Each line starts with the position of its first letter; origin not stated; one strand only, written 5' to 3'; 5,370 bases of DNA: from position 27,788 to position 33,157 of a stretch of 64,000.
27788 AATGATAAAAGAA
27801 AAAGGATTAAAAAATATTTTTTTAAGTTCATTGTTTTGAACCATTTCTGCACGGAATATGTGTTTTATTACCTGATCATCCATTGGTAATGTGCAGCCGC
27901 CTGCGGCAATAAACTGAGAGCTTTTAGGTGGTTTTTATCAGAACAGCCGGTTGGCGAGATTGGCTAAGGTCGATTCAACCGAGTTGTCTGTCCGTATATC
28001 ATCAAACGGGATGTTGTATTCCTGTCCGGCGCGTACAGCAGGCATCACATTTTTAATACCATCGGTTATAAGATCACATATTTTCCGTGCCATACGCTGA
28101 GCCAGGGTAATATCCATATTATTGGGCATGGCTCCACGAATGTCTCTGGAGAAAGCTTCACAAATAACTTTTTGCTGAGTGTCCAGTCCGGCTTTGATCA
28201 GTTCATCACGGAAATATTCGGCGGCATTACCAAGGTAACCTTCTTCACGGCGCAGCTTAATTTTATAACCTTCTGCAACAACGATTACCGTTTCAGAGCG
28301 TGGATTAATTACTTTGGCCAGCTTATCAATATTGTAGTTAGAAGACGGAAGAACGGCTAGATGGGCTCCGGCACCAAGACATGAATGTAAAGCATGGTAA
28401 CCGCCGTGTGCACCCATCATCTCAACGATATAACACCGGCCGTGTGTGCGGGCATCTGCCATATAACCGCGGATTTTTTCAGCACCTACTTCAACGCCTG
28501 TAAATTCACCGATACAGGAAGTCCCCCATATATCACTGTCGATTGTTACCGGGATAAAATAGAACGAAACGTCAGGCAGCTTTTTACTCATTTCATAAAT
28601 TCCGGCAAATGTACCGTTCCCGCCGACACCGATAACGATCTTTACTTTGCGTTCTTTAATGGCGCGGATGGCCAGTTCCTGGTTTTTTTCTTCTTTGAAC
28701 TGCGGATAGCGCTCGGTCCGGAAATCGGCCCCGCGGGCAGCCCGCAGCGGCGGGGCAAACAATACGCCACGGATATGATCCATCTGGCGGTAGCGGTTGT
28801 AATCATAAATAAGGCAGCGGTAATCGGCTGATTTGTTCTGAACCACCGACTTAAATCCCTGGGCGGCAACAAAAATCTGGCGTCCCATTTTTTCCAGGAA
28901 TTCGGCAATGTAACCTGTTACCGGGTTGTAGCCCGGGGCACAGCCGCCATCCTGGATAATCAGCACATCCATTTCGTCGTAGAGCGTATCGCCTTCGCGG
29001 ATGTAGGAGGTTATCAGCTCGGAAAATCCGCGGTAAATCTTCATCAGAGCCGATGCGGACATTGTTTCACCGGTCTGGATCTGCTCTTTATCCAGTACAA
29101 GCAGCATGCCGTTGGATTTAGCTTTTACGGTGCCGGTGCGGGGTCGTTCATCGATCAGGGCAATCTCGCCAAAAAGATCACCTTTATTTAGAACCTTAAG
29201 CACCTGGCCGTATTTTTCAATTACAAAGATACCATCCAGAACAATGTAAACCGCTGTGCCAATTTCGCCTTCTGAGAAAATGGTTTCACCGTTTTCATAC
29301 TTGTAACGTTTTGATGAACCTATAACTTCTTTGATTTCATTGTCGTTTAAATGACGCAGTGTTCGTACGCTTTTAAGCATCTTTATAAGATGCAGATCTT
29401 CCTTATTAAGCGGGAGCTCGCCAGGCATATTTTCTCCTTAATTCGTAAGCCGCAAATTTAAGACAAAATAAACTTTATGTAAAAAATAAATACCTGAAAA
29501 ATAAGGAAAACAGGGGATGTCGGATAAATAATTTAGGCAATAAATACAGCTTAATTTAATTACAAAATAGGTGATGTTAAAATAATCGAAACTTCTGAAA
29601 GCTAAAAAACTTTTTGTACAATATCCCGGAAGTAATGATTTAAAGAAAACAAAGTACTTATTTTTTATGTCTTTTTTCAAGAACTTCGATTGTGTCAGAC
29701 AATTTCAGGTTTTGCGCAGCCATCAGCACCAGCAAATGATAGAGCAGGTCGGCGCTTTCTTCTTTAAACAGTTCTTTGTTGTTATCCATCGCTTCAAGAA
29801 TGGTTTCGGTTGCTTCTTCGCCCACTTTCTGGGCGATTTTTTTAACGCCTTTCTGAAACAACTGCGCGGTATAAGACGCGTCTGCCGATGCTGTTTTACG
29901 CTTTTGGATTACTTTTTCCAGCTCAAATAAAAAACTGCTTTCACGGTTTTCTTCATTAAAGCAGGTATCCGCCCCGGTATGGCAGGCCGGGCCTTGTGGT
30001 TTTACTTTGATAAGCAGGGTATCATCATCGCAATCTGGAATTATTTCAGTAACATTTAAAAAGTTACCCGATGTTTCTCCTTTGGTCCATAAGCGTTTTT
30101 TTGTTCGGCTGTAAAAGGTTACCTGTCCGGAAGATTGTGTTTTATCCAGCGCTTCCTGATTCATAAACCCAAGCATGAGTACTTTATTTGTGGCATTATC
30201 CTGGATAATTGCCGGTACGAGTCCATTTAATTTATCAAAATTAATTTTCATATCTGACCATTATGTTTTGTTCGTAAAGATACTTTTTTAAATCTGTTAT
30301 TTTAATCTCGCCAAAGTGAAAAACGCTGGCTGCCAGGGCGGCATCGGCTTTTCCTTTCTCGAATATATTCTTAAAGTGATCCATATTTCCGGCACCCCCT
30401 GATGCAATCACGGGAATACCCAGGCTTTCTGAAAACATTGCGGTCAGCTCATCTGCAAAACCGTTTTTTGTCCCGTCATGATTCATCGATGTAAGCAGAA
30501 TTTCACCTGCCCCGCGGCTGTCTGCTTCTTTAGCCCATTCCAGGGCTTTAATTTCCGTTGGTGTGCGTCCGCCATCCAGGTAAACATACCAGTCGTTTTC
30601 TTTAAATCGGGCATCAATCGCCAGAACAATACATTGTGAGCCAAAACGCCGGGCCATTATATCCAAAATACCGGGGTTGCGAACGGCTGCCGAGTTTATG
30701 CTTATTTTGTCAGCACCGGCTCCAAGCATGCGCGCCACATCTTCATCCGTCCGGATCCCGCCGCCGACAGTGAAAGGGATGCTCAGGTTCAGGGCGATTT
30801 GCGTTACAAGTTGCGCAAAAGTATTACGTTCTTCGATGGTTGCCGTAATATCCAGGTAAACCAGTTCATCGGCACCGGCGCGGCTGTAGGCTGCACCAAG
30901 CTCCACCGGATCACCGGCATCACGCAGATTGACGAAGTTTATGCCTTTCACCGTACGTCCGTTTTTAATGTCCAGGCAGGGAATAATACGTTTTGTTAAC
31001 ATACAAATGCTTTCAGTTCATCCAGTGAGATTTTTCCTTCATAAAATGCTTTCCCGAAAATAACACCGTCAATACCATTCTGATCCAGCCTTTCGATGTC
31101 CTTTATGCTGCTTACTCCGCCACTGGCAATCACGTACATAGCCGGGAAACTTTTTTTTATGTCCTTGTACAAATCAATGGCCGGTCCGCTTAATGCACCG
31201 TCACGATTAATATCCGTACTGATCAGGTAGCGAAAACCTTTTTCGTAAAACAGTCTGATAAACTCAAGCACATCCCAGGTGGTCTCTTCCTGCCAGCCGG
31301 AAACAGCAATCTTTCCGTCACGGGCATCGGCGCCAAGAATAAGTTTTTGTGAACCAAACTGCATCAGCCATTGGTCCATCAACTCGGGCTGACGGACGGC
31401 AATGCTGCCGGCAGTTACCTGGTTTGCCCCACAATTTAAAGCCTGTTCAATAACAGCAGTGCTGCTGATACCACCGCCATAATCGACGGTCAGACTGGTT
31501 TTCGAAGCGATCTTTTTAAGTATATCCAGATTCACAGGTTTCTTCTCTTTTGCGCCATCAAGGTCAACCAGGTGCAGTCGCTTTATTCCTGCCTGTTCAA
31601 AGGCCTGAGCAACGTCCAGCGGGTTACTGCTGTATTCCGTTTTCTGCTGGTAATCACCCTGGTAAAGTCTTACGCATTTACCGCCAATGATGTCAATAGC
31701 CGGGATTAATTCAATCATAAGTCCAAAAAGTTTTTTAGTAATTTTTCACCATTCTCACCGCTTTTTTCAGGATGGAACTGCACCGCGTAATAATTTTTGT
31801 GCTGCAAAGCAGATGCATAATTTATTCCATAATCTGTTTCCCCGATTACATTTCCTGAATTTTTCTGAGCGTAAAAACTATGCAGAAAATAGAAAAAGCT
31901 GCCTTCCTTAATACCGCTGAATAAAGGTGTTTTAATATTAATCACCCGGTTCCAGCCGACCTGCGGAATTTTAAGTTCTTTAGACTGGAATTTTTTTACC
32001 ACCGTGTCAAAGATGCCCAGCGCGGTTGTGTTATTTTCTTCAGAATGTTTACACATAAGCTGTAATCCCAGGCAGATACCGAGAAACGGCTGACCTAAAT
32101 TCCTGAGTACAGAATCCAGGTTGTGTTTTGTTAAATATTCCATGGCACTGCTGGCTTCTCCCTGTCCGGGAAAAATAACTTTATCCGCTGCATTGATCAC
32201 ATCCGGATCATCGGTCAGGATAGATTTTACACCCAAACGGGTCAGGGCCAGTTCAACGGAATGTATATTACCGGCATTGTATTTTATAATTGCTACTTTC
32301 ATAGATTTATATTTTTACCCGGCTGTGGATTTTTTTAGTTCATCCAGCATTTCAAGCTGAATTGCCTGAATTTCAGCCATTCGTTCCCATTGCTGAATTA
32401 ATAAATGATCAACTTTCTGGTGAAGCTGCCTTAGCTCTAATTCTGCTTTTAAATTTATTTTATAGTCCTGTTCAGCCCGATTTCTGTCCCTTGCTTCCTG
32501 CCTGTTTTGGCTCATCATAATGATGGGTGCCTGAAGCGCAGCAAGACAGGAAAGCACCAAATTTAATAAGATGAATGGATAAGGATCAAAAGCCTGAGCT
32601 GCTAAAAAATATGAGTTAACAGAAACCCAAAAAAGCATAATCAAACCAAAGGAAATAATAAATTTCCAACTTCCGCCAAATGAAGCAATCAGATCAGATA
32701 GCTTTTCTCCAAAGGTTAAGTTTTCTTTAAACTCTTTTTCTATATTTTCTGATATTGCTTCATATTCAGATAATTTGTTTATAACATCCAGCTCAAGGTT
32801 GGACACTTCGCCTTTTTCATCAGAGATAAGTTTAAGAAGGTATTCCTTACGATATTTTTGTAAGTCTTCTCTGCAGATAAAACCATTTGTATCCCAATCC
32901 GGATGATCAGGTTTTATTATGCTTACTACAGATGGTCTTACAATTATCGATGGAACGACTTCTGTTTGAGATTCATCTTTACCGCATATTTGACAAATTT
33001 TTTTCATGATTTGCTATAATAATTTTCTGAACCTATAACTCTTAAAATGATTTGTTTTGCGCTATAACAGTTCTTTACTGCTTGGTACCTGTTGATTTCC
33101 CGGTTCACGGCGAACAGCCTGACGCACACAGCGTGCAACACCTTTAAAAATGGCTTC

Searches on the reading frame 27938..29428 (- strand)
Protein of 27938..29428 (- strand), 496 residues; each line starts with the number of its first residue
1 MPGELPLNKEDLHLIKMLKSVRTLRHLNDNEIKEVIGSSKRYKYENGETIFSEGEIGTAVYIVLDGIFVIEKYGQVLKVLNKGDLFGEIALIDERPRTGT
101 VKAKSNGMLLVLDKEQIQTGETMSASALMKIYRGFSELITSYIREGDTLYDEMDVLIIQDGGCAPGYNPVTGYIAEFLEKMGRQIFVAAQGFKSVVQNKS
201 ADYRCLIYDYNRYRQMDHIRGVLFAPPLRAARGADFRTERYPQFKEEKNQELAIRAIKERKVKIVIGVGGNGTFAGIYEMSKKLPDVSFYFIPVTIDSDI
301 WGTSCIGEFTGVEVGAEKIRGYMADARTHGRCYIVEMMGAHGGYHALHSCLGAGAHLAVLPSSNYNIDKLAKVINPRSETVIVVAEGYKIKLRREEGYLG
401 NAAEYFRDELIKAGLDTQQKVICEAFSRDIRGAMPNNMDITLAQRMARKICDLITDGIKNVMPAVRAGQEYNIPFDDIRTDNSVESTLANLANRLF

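Call 48: search_protein_families(library=pfam, proteins=[window:27938-29428:-], max_evalue=0.00001)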
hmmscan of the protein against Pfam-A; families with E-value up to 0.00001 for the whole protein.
window:27938-29428:- (496 aa): 2 families
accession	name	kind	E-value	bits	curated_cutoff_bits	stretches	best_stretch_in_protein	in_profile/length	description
PF00365.25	PFK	-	1.1e-46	159.9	30.9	1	155-454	2-277/277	Phosphofructokinase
PF00027.35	cNMP_binding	-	1.3e-17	64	27.5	1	43-118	3-83/89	Cyclic nucleotide-binding domain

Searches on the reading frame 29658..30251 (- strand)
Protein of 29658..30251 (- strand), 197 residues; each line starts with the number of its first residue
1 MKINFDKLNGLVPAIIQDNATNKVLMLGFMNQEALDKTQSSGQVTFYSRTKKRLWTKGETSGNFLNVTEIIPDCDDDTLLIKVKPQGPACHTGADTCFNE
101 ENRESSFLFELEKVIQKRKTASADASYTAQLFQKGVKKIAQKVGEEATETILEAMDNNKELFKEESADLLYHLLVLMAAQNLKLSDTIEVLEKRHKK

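Call 11: search_protein_families(library=pfam, proteins=[window:29658-30251:-])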
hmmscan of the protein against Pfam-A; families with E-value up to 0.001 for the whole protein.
window:29658-30251:- (197 aa): 2 families
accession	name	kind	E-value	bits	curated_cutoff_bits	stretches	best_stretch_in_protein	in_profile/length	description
PF01502.23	PRA-CH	-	3.1e-33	113.9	27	1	26-99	1-74/74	Phosphoribosyl-AMP cyclohydrolase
PF01503.22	PRA-PH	-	5.2e-19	68.9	21.3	1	110-195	3-86/86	Phosphoribosyl-ATP pyrophosphohydrolase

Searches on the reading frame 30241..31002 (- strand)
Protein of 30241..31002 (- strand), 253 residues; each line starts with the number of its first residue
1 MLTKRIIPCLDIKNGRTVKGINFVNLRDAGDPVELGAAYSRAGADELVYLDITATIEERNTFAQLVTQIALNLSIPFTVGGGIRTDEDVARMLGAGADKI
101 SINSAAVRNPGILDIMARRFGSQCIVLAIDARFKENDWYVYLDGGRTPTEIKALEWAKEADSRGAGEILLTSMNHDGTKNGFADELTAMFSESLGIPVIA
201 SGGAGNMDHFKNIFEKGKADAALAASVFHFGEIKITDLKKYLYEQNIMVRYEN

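Call 11: search_protein_families(library=pfam, proteins=[window:30241-31002:-])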
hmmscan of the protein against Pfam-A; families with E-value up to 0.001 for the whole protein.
window:30241-31002:- (253 aa): 5 families
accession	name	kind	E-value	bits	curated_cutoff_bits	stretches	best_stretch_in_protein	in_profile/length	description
PF00977.27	His_biosynth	-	1e-78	264.4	23.6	1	5-233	1-227/228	Histidine biosynthesis protein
PF03060.21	NMO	-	7.2e-07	29.3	28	0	57-105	177-224/331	Nitronate monooxygenase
PF02581.23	TMP-TENI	-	6.2e-05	22.9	27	0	64-105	139-179/180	Thiamine monophosphate synthase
PF04309.18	G3P_antiterm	-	0.00039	20.3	27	0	64-104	129-169/173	Glycerol-3-phosphate responsive antiterminator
PF01207.24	Dus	-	0.00059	19.5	20.4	0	64-114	174-225/311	Dihydrouridine synthase (Dus)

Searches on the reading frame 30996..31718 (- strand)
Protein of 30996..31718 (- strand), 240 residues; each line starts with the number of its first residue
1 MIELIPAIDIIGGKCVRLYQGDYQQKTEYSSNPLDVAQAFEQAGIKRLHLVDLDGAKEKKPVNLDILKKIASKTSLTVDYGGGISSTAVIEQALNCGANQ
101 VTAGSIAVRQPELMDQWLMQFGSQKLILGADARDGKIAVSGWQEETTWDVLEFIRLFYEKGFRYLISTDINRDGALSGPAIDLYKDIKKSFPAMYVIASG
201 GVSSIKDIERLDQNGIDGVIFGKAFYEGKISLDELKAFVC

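Call 11: search_protein_families(library=pfam, proteins=[window:30996-31718:-])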
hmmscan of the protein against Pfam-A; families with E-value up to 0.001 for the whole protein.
window:30996-31718:- (240 aa): 2 families
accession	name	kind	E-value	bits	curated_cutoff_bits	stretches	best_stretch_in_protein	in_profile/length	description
PF00977.27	His_biosynth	-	3.5e-79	265.9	23.6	1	4-230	2-227/228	Histidine biosynthesis protein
PF01207.24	Dus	-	4.6e-08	33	20.4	0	31-116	138-226/311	Dihydrouridine synthase (Dus)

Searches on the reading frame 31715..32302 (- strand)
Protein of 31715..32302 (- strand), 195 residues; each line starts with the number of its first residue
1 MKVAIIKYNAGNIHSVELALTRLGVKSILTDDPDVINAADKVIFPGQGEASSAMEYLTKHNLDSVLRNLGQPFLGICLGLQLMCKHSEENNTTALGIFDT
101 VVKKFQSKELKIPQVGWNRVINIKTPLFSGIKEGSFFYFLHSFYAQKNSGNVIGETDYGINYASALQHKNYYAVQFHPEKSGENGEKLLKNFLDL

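Call 11: search_protein_families(library=pfam, proteins=[window:31715-32302:-])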
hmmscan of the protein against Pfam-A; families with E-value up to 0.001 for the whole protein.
window:31715-32302:- (195 aa): 3 families
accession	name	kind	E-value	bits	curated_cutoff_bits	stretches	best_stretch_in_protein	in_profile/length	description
PF00117.34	GATase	-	1.3e-18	67.8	22.8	1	19-193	16-187/190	Glutamine amidotransferase class-I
PF01174.25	SNO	-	5.1e-08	33.4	27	1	14-104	9-102/188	SNO glutamine amidotransferase family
PF07685.20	GATase_3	-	3.5e-06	27.2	27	1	3-103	2-116/196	CobB/CobQ-like glutamine amidotransferase domain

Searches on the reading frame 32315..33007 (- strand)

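Call 11: search_protein_families(library=pfam, proteins=[window:32315-33007:-])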
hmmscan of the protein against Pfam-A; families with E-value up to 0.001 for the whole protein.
window:32315-33007:- (230 aa): 1 family
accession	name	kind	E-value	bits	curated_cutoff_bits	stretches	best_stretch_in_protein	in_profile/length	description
PF06210.16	DUF1003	-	1.4e-42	144.5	27.4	1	111-212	1-102/103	Protein of unknown function (DUF1003)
